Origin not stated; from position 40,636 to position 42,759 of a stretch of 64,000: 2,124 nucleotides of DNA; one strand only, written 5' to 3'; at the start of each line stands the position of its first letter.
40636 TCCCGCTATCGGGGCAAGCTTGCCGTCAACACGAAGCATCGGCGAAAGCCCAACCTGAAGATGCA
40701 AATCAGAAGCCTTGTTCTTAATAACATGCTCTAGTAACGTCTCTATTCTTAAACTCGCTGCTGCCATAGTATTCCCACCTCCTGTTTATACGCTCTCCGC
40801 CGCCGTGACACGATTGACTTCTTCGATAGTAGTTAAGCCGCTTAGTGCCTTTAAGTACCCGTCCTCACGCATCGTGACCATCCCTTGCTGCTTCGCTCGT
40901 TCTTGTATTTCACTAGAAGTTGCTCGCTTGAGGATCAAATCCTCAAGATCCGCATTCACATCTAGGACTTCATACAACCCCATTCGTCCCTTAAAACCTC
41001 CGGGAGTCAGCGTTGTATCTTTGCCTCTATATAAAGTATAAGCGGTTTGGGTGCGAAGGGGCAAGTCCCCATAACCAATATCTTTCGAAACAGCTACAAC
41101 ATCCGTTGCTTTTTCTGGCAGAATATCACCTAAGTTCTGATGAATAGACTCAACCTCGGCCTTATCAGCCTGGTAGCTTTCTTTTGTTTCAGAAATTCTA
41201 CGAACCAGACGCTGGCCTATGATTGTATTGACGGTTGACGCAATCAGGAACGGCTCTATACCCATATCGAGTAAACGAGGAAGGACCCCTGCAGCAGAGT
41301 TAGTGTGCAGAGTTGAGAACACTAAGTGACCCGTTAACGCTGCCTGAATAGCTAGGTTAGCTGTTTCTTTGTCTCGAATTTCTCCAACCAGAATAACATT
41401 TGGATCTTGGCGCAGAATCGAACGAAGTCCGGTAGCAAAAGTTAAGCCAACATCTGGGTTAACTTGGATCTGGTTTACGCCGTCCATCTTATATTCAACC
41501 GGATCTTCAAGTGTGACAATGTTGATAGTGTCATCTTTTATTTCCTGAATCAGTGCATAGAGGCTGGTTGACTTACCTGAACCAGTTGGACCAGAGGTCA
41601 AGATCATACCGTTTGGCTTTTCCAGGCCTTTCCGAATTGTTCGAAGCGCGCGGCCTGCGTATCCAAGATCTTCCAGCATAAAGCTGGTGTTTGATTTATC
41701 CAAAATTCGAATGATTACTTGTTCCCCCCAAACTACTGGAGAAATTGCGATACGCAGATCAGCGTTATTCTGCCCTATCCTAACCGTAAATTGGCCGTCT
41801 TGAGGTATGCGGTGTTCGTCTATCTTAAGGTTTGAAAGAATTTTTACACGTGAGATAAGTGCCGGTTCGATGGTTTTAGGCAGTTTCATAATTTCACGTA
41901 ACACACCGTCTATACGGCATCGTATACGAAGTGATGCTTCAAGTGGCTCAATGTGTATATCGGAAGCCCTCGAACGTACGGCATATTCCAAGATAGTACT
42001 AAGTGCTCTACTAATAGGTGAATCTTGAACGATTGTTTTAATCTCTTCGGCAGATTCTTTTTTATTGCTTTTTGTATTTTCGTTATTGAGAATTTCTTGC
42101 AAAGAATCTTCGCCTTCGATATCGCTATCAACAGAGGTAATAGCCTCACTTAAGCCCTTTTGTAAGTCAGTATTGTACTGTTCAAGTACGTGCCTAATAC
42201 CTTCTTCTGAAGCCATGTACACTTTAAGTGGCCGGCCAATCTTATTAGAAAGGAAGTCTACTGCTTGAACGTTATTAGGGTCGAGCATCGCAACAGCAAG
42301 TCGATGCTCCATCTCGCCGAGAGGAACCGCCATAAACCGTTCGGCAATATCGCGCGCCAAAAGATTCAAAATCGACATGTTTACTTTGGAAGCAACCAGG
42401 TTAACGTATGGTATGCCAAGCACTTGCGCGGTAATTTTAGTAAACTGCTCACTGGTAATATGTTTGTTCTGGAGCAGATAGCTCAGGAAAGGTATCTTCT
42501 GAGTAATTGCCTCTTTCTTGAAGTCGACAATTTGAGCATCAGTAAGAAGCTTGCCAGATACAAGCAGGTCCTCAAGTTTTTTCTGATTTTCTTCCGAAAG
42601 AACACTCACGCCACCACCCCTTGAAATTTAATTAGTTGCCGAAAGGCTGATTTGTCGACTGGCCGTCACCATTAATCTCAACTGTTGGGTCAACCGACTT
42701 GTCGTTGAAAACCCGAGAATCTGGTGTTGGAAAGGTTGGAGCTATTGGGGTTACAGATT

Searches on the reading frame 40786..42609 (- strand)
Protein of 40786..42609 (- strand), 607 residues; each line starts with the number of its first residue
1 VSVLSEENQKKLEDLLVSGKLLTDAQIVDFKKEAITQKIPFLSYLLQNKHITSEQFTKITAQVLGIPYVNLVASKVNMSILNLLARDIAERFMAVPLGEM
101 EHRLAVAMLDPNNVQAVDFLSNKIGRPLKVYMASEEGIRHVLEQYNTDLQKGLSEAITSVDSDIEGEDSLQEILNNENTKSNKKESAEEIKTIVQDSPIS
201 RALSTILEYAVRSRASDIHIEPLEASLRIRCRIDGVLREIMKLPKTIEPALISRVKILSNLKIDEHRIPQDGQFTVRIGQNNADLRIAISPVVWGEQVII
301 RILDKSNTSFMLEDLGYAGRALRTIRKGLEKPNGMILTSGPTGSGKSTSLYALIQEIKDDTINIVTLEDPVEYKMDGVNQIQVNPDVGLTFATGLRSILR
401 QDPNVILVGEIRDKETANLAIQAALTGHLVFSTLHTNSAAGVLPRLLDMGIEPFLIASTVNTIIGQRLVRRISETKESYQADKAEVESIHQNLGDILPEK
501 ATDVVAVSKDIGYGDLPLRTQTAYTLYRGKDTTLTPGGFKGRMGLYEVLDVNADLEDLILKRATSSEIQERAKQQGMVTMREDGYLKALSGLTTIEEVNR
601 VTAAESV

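Call 62: search_protein_families(library=ncbifam, proteins=[window:40786-42609:-], max_evalue=1e-10)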
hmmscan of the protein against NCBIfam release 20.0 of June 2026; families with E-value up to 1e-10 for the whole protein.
window:40786-42609:- (607 aa): 14 families
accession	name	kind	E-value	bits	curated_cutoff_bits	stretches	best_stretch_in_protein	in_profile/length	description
TIGR02538.1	type_IV_pilB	equivalog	1.6e-160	535.4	675.65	1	12-603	2-563/564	type IV-A pilus assembly ATPase PilB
TIGR02533.1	type_II_gspE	equivalog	3.9e-151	504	630.25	1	86-602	6-486/486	type II secretion system ATPase GspE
NF007755.0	PRK10436.1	equivalog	2.6e-121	405.5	617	1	87-483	12-369/465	type II secretion system protein GspE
NF053534.1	T4PilAsmATPsTfpB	equivalog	2.7e-115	386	850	2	47-503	59-507/584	type IV pilus assembly ATPase TfpB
NF041000.1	ATPase_ComGA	equivalog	5.8e-78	261.6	300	1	205-470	2-266/267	competence type IV pilus ATPase ComGA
TIGR01420.1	pilT_fam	subfamily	2.4e-51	175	319.1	1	203-476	2-275/343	PilT/PilU family type 4a pilus ATPase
TIGR02525.1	plasmid_TraJ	equivalog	4.7e-26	91.6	368.3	1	331-450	147-273/372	plasmid transfer ATPase TraJ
TIGR02524.1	dot_icm_DotB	equivalog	2.5e-23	82.9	463.3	1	332-476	133-292/358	Dot/Icm type IV secretion system ATPase DotB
TIGR02782.1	TrbB_P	equivalog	5.5e-16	58.7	304.55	1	335-449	138-255/303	P-type conjugative transfer ATPase TrbB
NF058587.1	archaellum_moto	equivalog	1.6e-15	56.9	550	1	336-454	278-402/527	archaellum flagellar ATPase motor FlaI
NF010469.0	PRK13894.1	subfamily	3.5e-13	49.6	508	1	335-449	151-267/320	conjugal transfer ATPase TrbB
NF010407.0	PRK13833.1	subfamily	8.8e-13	48.4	499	1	323-465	135-276/323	conjugal transfer protein TrbB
TIGR03819.1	heli_sec_ATPase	hypoth_equivalog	2.8e-12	46.5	373.15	1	251-452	99-303/340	TadA family conjugal transfer-associated ATPase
TIGR02788.1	VirB11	equivalog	2.8e-12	46.3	249.95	1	335-449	146-265/308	P-type DNA transfer ATPase VirB11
